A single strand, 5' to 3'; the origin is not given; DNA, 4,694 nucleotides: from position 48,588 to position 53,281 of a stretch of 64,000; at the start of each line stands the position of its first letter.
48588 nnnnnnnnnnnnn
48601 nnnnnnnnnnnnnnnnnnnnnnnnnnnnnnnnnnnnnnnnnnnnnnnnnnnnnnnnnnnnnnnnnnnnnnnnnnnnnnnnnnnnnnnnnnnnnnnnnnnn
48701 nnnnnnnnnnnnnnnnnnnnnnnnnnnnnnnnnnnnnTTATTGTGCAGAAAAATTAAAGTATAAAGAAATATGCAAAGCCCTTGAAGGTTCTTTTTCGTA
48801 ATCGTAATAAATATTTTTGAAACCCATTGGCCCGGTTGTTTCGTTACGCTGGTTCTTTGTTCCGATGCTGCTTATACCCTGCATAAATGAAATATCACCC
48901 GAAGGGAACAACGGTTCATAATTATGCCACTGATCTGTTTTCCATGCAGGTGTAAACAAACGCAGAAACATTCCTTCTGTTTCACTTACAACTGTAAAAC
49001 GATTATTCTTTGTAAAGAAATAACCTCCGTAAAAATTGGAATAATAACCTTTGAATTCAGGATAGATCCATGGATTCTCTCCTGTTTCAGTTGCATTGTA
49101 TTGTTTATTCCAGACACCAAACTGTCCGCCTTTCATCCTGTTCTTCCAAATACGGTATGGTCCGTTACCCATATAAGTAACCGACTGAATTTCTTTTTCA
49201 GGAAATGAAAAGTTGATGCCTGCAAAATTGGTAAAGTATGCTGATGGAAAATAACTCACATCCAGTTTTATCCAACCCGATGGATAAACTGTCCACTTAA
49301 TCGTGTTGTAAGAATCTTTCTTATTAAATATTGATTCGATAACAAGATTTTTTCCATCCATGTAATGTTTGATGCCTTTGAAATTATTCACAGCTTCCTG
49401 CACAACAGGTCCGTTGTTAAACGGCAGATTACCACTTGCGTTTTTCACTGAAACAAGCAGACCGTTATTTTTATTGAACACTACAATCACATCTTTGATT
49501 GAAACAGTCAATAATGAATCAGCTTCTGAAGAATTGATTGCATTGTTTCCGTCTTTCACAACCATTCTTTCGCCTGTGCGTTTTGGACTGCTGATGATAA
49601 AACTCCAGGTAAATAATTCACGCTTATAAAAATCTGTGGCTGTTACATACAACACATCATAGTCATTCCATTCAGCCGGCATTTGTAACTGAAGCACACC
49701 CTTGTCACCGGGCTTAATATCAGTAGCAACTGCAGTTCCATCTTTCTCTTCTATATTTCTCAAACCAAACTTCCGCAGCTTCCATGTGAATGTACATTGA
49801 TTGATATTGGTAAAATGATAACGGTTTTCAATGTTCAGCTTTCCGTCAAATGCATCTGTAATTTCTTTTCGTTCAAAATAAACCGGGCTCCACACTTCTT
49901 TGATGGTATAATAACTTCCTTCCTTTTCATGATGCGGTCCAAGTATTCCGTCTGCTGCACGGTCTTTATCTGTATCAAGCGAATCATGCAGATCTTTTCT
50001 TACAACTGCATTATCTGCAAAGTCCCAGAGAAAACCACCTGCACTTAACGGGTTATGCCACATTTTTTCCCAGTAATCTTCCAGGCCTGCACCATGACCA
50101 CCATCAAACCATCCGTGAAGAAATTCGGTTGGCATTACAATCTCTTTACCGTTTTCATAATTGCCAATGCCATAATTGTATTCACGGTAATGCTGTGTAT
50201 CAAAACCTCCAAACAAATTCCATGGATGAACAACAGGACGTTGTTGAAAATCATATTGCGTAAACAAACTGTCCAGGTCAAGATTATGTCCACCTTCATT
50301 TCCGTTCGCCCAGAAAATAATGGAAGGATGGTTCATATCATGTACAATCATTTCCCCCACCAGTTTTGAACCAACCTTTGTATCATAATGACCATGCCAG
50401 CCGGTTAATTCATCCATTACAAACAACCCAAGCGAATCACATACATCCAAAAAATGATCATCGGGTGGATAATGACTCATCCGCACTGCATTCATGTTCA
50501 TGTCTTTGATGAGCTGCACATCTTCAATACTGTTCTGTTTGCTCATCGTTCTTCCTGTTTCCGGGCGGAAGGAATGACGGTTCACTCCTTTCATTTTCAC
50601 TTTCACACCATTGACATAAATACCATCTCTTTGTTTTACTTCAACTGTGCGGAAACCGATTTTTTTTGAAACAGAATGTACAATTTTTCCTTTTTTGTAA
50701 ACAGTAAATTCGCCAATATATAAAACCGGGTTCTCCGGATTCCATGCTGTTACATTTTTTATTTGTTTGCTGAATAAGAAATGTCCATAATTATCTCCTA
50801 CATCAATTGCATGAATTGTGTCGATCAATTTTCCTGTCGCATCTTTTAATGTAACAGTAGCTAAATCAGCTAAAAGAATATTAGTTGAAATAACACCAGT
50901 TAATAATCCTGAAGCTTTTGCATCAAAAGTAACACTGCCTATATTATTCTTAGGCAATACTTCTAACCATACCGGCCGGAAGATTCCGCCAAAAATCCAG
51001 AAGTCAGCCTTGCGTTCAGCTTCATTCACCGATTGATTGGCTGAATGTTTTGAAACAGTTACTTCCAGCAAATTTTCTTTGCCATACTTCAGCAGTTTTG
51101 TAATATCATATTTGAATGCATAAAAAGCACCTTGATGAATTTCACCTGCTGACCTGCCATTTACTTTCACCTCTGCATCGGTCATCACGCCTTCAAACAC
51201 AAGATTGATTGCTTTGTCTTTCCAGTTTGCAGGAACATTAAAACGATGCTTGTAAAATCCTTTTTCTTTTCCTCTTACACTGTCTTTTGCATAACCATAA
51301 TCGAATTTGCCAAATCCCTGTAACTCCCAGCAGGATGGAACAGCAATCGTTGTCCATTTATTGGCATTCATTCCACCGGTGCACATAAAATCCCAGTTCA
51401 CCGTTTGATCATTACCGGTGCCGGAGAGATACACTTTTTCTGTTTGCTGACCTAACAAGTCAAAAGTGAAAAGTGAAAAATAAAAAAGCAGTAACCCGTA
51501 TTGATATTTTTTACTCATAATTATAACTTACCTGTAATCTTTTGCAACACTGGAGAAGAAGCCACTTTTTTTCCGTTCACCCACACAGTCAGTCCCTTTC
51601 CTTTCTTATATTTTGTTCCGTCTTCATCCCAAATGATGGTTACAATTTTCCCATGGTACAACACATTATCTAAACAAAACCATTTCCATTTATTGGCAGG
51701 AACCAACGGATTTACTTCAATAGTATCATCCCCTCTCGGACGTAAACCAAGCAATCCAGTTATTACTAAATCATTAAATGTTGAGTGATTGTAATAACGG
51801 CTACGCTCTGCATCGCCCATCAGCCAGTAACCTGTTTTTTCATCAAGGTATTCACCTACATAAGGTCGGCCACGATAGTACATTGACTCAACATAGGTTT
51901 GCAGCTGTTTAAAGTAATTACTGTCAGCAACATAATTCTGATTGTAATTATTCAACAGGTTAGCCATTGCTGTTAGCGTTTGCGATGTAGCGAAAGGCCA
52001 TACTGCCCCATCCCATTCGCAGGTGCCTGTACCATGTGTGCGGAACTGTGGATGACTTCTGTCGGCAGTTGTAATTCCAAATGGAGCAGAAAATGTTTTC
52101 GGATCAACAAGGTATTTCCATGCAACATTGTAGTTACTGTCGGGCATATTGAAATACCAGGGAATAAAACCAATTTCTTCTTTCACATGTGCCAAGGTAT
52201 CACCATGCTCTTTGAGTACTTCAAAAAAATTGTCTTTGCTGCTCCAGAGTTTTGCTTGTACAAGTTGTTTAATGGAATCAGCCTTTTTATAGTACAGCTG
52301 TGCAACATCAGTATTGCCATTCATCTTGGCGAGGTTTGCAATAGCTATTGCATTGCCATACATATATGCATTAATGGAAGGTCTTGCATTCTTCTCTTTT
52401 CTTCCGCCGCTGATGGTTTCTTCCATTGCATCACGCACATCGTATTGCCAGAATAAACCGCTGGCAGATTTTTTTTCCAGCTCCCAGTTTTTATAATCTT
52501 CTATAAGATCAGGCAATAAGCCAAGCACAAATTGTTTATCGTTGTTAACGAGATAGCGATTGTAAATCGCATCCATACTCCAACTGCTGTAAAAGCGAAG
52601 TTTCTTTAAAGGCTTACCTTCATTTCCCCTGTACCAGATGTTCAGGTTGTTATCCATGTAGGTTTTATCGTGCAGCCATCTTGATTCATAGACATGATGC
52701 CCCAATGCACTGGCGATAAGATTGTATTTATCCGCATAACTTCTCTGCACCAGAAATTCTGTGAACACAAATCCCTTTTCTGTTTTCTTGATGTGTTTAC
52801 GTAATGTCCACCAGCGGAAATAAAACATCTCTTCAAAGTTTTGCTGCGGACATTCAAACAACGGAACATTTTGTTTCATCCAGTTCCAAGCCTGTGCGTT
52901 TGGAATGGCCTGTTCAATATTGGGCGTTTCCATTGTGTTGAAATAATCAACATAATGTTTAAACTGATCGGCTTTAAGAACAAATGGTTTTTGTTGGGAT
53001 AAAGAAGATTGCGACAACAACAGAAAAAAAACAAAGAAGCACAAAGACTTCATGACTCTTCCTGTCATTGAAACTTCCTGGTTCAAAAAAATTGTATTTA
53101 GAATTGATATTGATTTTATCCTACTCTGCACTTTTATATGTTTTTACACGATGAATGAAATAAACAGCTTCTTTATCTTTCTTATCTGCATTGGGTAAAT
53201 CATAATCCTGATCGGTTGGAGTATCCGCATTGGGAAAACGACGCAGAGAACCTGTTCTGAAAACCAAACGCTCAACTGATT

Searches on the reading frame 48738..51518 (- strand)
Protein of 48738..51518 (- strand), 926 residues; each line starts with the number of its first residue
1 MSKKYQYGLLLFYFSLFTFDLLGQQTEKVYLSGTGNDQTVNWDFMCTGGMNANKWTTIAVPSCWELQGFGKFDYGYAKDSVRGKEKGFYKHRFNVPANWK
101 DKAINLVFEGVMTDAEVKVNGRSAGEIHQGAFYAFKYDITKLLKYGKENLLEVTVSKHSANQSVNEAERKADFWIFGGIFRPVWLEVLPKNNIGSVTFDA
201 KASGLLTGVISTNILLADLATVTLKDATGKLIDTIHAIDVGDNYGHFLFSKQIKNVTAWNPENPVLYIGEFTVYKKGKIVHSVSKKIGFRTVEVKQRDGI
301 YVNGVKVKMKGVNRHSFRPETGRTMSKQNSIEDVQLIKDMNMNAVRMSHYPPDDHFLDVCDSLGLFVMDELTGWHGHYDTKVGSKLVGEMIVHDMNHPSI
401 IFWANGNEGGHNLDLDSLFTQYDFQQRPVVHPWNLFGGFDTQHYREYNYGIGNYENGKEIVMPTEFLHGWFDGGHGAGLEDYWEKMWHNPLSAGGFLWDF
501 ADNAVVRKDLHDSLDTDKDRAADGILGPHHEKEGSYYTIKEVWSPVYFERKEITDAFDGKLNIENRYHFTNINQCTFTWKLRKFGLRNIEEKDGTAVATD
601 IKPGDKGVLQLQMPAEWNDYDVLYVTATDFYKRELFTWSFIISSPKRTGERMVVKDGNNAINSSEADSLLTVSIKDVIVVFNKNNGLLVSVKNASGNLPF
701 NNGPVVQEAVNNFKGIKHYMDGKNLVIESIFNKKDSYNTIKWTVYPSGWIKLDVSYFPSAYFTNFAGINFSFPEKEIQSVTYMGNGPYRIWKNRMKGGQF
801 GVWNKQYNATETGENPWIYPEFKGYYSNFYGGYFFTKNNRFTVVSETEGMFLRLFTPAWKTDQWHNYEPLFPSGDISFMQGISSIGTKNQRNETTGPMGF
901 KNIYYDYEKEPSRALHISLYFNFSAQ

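Call 8: search_protein_families(library=pfam, proteins=[window:48738-51518:-])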
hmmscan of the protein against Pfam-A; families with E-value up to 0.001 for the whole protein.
window:48738-51518:- (926 aa): 6 families
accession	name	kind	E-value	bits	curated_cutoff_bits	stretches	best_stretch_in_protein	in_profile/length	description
PF02836.23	Glyco_hydro_2_C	-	2.6e-31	109.3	21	1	292-420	1-147/302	Glycosyl hydrolases family 2, TIM barrel domain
PF02837.24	Glyco_hydro_2_N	-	2.1e-21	77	28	1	55-187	31-167/169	Glycosyl hydrolases family 2, sugar binding domain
PF22666.2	Glyco_hydro_2_N2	-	7.9e-11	42.7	27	1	83-168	46-130/167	Glycosyl hydrolase 2 galactose-binding domain-like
PF00703.27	Glyco_hydro_2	-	9.5e-09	36.4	23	1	240-290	68-109/109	Glycosyl hydrolases family 2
PF16353.11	LacZ_4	-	4.6e-06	27.3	27.3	1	561-619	1-55/87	Beta-galactosidase, domain 4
PF02929.23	Bgal_small_N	-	7.4e-06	26.3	25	1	733-809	84-156/248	Beta galactosidase small chain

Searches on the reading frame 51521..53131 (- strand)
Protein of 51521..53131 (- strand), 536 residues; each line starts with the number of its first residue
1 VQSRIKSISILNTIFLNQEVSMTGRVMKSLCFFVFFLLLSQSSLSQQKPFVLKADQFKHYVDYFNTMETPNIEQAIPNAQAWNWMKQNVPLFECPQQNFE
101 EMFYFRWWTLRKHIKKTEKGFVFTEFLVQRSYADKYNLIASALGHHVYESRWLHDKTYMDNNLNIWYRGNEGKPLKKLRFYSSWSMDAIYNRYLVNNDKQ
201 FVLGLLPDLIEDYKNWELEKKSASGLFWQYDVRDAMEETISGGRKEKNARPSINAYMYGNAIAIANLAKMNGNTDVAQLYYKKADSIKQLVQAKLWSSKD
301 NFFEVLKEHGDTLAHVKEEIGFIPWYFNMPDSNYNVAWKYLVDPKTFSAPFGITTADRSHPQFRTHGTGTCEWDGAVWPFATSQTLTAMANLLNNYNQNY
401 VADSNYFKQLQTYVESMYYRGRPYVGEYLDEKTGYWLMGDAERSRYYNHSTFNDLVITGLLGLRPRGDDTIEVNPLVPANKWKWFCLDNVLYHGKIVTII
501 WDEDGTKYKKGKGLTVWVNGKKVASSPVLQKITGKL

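Call 8: search_protein_families(library=pfam, proteins=[window:51521-53131:-])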
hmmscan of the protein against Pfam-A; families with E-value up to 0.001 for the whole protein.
window:51521-53131:- (536 aa): 2 families
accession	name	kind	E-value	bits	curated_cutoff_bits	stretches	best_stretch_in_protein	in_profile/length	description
PF22422.2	MGH1-like_GH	-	3e-84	284.1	27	1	135-450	1-356/356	Mannosylglycerate hydrolase MGH1-like glycoside hydrolase domain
PF03633.20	Glyco_hydro_65C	-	4.7e-12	45.9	22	1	468-523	5-60/62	Glycosyl hydrolase family 65, C-terminal domain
